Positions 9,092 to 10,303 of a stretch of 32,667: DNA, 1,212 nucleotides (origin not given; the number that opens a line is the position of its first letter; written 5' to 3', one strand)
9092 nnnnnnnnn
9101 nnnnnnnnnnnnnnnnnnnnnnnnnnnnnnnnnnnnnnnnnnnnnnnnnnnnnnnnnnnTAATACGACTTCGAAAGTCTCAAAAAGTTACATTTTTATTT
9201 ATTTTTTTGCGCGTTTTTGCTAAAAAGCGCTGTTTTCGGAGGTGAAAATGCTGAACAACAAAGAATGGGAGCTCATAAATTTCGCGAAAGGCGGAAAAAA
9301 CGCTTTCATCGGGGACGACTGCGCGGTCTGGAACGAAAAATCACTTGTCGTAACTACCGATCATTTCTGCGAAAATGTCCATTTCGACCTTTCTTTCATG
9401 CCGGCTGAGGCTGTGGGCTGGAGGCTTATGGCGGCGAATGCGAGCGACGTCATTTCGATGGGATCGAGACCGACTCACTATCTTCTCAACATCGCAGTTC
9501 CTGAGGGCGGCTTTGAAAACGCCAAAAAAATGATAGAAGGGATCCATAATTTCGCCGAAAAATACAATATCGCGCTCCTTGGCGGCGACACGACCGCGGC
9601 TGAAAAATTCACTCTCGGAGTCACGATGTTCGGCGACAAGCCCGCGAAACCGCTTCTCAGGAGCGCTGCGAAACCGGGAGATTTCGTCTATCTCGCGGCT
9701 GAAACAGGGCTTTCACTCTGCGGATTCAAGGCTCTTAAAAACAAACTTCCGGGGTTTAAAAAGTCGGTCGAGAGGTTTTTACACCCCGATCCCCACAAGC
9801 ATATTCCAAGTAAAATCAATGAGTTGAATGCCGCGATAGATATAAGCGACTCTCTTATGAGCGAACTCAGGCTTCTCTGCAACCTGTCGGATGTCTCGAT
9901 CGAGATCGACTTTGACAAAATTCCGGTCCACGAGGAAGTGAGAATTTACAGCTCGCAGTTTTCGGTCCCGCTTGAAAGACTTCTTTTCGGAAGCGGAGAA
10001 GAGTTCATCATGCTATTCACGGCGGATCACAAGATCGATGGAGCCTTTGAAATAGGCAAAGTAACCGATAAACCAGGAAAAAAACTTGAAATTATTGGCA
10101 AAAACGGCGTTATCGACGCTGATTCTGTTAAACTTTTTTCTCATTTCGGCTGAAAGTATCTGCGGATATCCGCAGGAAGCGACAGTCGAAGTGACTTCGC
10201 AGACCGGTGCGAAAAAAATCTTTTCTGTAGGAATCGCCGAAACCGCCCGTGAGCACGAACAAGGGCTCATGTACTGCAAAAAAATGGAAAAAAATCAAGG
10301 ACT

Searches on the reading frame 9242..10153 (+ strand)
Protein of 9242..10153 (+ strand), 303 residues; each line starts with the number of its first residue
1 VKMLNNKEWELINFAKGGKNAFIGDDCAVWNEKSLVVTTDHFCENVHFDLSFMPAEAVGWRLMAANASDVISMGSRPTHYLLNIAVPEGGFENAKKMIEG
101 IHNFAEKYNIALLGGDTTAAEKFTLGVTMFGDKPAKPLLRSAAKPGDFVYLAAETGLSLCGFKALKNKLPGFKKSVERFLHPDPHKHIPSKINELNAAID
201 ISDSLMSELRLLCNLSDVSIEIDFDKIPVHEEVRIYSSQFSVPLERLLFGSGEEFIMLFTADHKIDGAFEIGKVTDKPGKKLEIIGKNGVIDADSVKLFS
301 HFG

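Call 35: search_protein_families(library=pfam, proteins=[window:9242-10153:+], max_evalue=0.001)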
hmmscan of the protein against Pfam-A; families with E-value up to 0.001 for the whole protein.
window:9242-10153:+ (303 aa): 2 families
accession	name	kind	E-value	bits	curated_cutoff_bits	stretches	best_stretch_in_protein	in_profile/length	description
PF00586.29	AIRS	-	1.5e-24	87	24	1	24-131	1-110/112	AIR synthase related protein, N-terminal domain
PF02769.27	AIRS_C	-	0.0004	21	23.1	0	144-282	1-153/156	AIR synthase related protein, C-terminal domain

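Call 81: search_protein_families(library=padloc, proteins=[L096:1446-1670:+], max_evalue=0.001)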
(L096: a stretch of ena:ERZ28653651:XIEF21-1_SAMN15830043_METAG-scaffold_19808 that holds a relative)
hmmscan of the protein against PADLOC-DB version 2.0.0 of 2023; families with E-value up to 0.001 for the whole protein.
L096:1446-1670:+ (75 aa): 0 families
